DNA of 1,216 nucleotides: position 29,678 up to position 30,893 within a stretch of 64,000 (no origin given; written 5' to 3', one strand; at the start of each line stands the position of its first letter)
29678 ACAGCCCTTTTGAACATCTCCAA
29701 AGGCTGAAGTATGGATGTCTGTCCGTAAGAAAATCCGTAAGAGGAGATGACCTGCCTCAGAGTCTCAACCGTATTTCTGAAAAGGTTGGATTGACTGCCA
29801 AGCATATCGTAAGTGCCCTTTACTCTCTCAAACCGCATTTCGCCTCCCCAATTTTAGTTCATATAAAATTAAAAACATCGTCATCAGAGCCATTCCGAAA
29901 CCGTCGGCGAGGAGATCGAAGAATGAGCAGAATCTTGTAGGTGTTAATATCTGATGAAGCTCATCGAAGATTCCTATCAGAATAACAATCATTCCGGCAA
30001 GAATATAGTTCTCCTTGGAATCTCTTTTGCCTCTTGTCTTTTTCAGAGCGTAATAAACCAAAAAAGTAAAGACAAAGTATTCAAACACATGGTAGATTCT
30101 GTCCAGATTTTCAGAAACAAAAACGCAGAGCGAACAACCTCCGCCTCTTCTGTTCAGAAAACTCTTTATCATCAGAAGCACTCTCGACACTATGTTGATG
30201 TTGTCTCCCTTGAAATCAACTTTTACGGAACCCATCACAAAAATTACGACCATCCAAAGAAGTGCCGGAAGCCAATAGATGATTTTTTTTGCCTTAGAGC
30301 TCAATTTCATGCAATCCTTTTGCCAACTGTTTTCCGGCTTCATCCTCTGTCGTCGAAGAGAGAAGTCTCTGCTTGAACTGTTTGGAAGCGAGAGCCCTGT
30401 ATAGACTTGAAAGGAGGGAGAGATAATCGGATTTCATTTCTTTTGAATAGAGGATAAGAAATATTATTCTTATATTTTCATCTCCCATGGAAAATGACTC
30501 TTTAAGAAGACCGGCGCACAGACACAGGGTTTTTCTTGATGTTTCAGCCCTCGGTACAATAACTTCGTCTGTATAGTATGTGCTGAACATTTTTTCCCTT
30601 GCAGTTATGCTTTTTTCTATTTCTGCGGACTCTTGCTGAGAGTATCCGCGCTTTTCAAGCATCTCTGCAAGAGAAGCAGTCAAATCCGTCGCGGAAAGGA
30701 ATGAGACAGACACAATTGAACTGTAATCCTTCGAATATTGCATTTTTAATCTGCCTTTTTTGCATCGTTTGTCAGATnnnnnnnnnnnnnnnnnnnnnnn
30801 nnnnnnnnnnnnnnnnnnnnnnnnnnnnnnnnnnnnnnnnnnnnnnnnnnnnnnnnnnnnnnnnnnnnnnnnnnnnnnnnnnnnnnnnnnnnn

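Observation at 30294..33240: GGDEF-P-loop NTPase-TPR giant protein paired with a phosphorylation-dead PtsN-like protein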

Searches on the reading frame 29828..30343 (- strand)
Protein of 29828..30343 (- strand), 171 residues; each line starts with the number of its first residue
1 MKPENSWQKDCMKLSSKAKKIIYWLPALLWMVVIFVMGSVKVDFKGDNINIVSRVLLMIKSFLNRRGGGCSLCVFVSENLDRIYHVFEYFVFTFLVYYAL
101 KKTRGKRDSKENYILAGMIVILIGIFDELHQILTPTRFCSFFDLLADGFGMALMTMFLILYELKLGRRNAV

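Call 3: search_protein_families(library=pfam, proteins=[window:29828-30343:-], max_evalue=1)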
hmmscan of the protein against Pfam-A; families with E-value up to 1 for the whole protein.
window:29828-30343:- (171 aa): 3 families
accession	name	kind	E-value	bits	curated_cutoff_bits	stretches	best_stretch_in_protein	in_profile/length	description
PF04892.17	VanZ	-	5.7e-10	40.3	30.1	1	24-160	2-124/126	VanZ like family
PF19658.4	DUF6161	-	0.02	14.8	27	1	2-45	79-126/216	Family of unknown function (DUF6161)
PF07695.17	7TMR-DISM_7TM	-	0.025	15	29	1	69-159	109-199/205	7TM diverse intracellular signalling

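Call 4: search_protein_families(library=ncbifam, proteins=[window:29828-30343:-], max_evalue=1)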
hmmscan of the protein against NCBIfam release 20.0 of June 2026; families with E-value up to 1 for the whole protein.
window:29828-30343:- (171 aa): 1 family
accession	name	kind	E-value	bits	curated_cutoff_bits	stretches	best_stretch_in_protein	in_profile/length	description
NF037970.1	vanZ_1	subfamily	4.4e-18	65.9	20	1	30-150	1-108/109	VanZ family protein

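Call 94: search_protein_families(library=padloc, proteins=[window:29828-30343:-], max_evalue=0.01)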
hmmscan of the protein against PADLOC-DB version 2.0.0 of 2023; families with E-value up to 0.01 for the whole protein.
window:29828-30343:- (171 aa): 0 families

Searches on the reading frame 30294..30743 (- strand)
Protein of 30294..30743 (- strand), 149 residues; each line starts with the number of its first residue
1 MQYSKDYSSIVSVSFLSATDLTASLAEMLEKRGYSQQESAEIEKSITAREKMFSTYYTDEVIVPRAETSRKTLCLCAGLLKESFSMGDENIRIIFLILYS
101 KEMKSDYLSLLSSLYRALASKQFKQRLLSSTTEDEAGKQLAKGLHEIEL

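Call 3: search_protein_families(library=pfam, proteins=[window:30294-30743:-], max_evalue=1)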
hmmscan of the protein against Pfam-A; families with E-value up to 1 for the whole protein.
window:30294-30743:- (149 aa): 1 family
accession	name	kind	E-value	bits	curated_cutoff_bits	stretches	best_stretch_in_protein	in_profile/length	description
PF00359.27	PTS_EIIA_2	-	1.6e-14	54.6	27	1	16-140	15-141/144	Phosphoenolpyruvate-dependent sugar phosphotransferase system, EIIA 2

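Call 4: search_protein_families(library=ncbifam, proteins=[window:30294-30743:-], max_evalue=1)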
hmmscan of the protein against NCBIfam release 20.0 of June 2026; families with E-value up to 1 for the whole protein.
window:30294-30743:- (149 aa): 7 families
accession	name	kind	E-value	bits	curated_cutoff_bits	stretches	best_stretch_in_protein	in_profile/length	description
TIGR00848.1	fruA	subfamily_domain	2.3e-08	34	103.5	1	11-127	9-129/129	fructose PTS transporter subunit IIA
TIGR01419.1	nitro_reg_IIA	equivalog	2.8e-08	33.7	138.7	1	24-136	26-139/145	PTS IIA-like nitrogen regulatory protein PtsN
NF007293.0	PRK09765.1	equivalog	5.4e-06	25.2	763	1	11-140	15-149/639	PTS 2-O-a-mannosyl-D-glycerate transporter subunit IIABC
NF011663.0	PRK15083.1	subfamily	0.0013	16.8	589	1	26-136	519-630/639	PTS mannitol transporter subunit IICBA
NF008319.0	PRK11109.1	equivalog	0.0045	16.3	302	1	23-138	23-137/376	fused PTS fructose transporter subunit IIA/HPr protein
NF008145.0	PRK10896.1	equivalog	0.01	15.6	221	1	43-136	51-149/161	PTS IIA-like nitrogen regulatory protein PtsN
NF007389.0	PRK09913.1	equivalog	0.011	15.7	151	1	19-130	19-133/148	PTS fructose transporter subunit IIA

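Call 5: search_solved_structures(query=window:30294-30743:-, max_evalue=1, show_alignments=4)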
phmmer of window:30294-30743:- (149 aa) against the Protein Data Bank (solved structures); distinct sequences matched with E-value up to 1: 8.
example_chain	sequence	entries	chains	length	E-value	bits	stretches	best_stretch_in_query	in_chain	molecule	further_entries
2few_A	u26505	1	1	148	6.4e-05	26.3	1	25-140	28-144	PTS system mannitol-specific EIICBA component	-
1a3a_A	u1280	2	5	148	8.8e-05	25.8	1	25-140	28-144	MANNITOL-SPECIFIC EII | PTS SYSTEM, MANNITOL-SPECIFIC IIABC COMPONENT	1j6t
2a0j_A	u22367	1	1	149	0.053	16.9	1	35-136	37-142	PTS system, nitrogen regulatory IIA protein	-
1a6j_A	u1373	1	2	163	0.09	16.1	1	43-136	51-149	NITROGEN REGULATORY IIA PROTEIN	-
2bhn_A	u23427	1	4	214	0.091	16.1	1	55-139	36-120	XPF ENDONUCLEASE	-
2bgw_A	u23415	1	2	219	0.11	15.8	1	55-139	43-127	XPF ENDONUCLEASE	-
3urr_A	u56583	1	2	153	0.53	13.6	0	42-140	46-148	PTS IIA-like nitrogen-regulatory protein PtsN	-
4gqx_A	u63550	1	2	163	0.53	13.6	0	42-140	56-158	PTS IIA-like nitrogen-regulatory protein PtsN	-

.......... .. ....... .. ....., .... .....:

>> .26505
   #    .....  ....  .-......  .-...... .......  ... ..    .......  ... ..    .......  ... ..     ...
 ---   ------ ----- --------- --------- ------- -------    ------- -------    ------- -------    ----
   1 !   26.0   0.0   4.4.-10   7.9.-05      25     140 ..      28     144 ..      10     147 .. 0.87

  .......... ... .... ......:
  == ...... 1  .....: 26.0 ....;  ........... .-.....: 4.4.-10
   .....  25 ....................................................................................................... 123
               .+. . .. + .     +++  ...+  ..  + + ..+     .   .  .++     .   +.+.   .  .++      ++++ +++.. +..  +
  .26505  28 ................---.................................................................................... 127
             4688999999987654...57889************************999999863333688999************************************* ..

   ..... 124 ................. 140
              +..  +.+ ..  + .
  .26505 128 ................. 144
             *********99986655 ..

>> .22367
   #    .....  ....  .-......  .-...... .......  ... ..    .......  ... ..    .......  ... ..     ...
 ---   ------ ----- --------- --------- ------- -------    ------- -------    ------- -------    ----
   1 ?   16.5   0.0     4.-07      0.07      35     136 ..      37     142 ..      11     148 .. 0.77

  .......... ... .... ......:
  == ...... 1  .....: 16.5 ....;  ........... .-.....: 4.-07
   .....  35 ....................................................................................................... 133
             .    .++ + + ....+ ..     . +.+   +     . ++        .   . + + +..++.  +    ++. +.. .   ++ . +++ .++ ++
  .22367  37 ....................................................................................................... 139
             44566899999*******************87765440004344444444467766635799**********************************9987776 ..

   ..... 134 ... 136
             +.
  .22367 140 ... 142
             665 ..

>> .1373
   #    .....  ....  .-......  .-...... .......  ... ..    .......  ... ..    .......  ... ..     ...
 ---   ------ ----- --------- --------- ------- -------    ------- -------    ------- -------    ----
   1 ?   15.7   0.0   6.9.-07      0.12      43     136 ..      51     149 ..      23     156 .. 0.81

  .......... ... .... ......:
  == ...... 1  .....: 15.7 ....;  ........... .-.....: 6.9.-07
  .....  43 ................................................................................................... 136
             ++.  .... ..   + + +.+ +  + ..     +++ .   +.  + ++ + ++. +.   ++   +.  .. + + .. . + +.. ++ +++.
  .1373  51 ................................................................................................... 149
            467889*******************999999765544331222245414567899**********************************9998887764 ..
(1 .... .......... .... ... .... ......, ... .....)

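Call 8: find_homologous_proteins(query=window:30294-30743:-, max_evalue=0.001)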
Query window:30294-30743:- (149 aa): 1 proteins with E <= 0.001 among 38 candidates.
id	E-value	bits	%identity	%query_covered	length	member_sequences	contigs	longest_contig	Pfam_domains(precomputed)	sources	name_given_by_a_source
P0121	4.7e-85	300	100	100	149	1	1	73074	PF00359.28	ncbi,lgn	ncbi:MAG: PTS sugar transporter subunit IIA [bacterium]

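Call 58: find_homologous_proteins(query=A6, max_evalue=0.001)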
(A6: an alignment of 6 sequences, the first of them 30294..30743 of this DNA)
Query A6 (6 sequences) (149 aa, profile of the alignment): 7 proteins with E <= 0.001 among 1881 candidates.
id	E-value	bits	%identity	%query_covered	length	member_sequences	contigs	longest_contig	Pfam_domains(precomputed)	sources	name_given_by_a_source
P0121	8.2e-59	215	100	100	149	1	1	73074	PF00359.28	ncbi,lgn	ncbi:MAG: PTS sugar transporter subunit IIA [bacterium]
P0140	9.7e-57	209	40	99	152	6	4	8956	PF00359.28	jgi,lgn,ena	-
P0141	6.8e-55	203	30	96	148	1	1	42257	PF00359.28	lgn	-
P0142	6.8e-51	190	32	90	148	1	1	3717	PF00359.28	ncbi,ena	-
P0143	1.7e-48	182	26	91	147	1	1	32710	PF00359.28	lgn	-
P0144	4.0e-44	168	27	91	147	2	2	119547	PF00359.28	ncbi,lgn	-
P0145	7.6e-44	167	32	97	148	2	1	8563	PF00359.28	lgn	-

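Call 59: find_encoding_contigs(protein=P0144, flank=10000, max_places=2)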
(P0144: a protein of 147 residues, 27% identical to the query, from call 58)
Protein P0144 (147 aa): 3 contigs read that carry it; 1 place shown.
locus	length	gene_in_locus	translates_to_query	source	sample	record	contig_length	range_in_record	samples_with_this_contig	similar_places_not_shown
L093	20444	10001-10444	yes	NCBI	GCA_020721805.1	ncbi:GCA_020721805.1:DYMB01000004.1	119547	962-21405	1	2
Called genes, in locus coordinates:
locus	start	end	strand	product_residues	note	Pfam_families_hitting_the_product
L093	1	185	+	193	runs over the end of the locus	PF05103:DivIVA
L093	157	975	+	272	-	PF01048:PNP_UDP_1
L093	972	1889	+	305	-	PF13424:TPR_12 (faint), PF07719:TPR_2 (faint), PF13414:TPR_11 (faint), PF13174:TPR_6 (faint), PF13181:TPR_8 (faint), PF00515:TPR_1 (weak)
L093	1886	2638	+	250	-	PF13525:YfiO, PF00515:TPR_1 (faint), PF07719:TPR_2 (faint), PF13174:TPR_6 (faint), PF13432:TPR_16 (faint)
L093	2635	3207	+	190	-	PF01467:CTP_transf_like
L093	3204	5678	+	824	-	PF02739:5_3_exonuc_N, PF01367:5_3_exonuc, PF00476:DNA_pol_A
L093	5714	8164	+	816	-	PF00990:GGDEF, PF24898:GGDEF_GdpP, PF13424:TPR_12 (weak)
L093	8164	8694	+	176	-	PF00227:Proteasome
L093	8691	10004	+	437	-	PF07728:AAA_5 (faint), PF00004:AAA (weak), PF07724:AAA_2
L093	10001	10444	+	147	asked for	PF00359:PTS_EIIA_2 (weak)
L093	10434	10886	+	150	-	PF04892:VanZ-LLP1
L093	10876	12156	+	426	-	PF13393:tRNA-synt_His, PF00587:tRNA-synt_2b, PF03129:HGTP_anticodon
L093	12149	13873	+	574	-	PF01336:tRNA_anti-codon, PF00152:tRNA-synt_2, PF02938:GAD (weak)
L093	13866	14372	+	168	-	PF01327:Pep_deformylase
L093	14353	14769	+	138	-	PF02566:OsmC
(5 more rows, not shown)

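Call 60: find_encoding_contigs(protein=P0145, flank=10000, max_places=2)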
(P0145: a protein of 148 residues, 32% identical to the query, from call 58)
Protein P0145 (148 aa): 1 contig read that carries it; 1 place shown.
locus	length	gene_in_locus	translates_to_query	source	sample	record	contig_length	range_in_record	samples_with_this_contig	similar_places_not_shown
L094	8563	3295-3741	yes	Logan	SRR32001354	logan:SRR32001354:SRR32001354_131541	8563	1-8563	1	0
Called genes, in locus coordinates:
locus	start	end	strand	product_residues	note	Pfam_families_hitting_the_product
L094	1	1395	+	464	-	?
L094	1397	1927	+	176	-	PF00227:Proteasome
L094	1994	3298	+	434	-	PF00004:AAA (weak), PF07724:AAA_2 (weak), PF07728:AAA_5 (weak), PF07724:AAA_2, PF00004:AAA (weak), PF10431:ClpB_D2-small (weak)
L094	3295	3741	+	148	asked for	PF00359:PTS_EIIA_2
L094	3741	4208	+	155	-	PF04892:VanZ-LLP1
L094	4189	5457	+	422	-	PF13393:tRNA-synt_His, PF00587:tRNA-synt_2b, PF03129:HGTP_anticodon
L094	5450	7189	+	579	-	PF01336:tRNA_anti-codon, PF00152:tRNA-synt_2, PF02938:GAD (weak)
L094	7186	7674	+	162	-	PF01327:Pep_deformylase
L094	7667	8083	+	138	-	PF02566:OsmC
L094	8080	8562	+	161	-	?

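Call 61: find_encoding_contigs(protein=P0142, flank=10000, max_places=2)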
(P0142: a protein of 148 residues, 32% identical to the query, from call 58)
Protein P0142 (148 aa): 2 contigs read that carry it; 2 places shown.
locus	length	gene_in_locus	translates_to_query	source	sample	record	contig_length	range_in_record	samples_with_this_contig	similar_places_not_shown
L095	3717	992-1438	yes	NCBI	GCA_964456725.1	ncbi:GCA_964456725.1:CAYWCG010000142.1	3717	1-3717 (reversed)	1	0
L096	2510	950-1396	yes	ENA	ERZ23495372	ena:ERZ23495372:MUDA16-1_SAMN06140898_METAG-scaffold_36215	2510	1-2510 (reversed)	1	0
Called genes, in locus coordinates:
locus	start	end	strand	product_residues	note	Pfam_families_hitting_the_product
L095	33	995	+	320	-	PF07724:AAA_2, PF00004:AAA (weak), PF10431:ClpB_D2-small (weak)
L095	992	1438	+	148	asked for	PF00359:PTS_EIIA_2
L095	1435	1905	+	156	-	PF04892:VanZ-LLP1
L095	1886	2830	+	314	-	-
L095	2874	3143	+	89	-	-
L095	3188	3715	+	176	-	?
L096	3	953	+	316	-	?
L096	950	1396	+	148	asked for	PF00359:PTS_EIIA_2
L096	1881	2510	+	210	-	?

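Call 94: search_protein_families(library=padloc, proteins=[window:30294-30743:-], max_evalue=0.01)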
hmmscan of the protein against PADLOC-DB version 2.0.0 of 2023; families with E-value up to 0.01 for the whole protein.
window:30294-30743:- (149 aa): 0 families
